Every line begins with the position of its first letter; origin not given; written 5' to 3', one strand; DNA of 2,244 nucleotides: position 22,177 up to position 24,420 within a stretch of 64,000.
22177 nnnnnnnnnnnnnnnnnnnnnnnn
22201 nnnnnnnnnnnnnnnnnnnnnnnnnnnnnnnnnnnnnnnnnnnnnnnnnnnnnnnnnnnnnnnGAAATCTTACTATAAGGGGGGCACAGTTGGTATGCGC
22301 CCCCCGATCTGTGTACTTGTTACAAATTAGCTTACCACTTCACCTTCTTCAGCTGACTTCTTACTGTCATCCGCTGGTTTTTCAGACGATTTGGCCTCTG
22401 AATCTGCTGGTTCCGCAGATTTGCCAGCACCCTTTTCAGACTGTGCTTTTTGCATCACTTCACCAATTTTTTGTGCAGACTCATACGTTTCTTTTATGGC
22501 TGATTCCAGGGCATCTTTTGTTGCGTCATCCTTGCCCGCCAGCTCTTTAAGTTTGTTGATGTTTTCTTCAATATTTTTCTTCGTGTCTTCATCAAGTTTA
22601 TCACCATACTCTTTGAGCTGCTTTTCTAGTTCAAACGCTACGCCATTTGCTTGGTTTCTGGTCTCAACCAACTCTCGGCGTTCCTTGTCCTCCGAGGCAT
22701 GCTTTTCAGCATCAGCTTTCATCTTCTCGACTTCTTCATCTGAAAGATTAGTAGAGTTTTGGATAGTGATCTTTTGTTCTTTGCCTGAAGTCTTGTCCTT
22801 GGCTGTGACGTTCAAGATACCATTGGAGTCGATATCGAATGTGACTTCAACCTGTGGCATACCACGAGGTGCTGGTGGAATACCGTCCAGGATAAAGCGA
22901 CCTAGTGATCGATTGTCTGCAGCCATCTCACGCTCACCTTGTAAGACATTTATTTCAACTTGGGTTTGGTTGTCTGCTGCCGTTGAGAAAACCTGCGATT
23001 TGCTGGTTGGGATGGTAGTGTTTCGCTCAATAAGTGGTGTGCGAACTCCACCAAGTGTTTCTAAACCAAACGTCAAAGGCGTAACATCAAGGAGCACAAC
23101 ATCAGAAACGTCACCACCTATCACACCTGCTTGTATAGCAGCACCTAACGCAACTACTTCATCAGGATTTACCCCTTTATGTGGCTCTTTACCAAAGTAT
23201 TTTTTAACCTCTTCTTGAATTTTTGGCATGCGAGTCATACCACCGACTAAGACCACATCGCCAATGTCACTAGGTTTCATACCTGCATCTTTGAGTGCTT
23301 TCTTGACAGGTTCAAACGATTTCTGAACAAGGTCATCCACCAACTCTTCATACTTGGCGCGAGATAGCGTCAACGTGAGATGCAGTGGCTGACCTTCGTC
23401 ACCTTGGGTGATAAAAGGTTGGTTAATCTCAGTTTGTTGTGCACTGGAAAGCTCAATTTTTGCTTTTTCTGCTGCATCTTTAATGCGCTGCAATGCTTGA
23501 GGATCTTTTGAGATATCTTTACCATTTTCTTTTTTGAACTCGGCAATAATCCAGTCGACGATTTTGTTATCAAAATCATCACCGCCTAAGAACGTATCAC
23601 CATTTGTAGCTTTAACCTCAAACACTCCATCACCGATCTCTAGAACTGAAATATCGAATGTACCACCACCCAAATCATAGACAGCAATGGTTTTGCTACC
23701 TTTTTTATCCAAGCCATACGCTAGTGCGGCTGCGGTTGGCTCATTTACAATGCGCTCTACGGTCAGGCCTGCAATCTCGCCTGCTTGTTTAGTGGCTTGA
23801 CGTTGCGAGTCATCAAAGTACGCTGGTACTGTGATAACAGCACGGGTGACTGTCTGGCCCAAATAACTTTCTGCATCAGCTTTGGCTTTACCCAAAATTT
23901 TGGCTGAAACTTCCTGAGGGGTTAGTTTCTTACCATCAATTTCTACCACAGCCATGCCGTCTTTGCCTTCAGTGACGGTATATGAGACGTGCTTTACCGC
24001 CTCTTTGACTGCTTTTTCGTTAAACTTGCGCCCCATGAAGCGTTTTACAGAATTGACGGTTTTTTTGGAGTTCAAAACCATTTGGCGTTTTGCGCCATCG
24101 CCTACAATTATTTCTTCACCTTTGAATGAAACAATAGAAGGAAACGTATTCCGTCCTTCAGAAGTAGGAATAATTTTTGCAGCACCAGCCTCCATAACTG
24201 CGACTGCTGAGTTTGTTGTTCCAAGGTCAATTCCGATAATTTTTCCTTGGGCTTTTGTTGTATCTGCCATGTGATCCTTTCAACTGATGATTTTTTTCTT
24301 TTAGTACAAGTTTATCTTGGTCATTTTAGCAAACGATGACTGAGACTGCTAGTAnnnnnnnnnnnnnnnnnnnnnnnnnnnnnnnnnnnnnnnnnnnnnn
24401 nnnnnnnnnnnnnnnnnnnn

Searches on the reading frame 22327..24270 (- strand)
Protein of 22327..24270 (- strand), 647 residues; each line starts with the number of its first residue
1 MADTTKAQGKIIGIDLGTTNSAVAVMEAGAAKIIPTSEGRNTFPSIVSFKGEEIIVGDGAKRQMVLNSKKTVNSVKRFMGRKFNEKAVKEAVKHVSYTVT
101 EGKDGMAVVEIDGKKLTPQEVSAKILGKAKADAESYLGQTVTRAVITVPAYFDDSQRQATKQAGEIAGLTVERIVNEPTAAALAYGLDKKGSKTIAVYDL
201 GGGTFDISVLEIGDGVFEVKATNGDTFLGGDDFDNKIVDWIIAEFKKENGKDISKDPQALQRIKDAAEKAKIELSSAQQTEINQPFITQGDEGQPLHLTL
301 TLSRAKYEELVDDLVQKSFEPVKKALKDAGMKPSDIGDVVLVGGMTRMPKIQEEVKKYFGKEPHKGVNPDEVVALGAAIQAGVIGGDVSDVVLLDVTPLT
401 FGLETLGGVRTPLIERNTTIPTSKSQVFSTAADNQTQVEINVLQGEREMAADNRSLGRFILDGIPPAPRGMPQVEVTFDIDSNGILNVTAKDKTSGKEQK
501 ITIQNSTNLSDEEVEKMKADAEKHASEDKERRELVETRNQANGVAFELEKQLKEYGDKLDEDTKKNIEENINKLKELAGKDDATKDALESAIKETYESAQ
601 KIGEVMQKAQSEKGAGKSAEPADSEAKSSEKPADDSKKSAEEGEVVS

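Call 17: search_protein_families(library=ncbifam, proteins=[window:22327-24270:-], max_evalue=0.00001)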
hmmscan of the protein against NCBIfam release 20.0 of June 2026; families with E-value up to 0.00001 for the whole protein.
window:22327-24270:- (647 aa): 14 families
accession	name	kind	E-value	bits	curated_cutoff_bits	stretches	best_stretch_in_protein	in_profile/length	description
NF001413.0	PRK00290.1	equivalog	3e-285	947.5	648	1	9-627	2-614/625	molecular chaperone DnaK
TIGR02350.1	prok_dnaK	equivalog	1.1e-277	922.2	822.55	1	10-607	1-595/596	molecular chaperone DnaK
NF009947.0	PRK13411.1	equivalog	7.7e-250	830.5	1002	1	9-627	2-621/662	molecular chaperone DnaK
NF009946.0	PRK13410.1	equivalog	1.2e-237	790.4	1019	1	9-611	2-610/669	molecular chaperone DnaK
NF003520.0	PRK05183.1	subfamily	2.2e-192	640.8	620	1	8-608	18-607/621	Fe-S protein assembly chaperone HscA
TIGR01991.1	HscA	equivalog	2e-189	631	708.55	1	12-601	2-579/600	Fe-S protein assembly chaperone HscA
NF002399.0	PRK01433.1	equivalog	2.1e-128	429.5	743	1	4-601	14-572/595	Fe-S protein assembly chaperone HscA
NF008673.0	PRK11678.1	equivalog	4.4e-22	78.5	331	2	123-215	131-231/450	molecular chaperone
NF011660.0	PRK15080.1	equivalog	1e-15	57.7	182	1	123-224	76-172/277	ethanolamine utilization protein EutJ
NF010539.0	PRK13927.1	subfamily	2.2e-15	56.4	293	1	139-378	97-323/339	rod shape-determining protein MreB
TIGR02529.1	EutJ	subfamily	2.5e-15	56.6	152.1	1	122-249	42-164/239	ethanolamine utilization protein EutJ family protein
TIGR00904.1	mreB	subfamily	3.8e-13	49.2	365.75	1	143-377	100-322/334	MreB/Mrl family cell shape determining protein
NF010540.1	PRK13929.1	exception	3.4e-10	39.5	515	1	126-378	81-321/334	rod-share determining protein MreBH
TIGR01174.1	ftsA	equivalog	6.2e-08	32.1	175.85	0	251-377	229-355/371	cell division protein FtsA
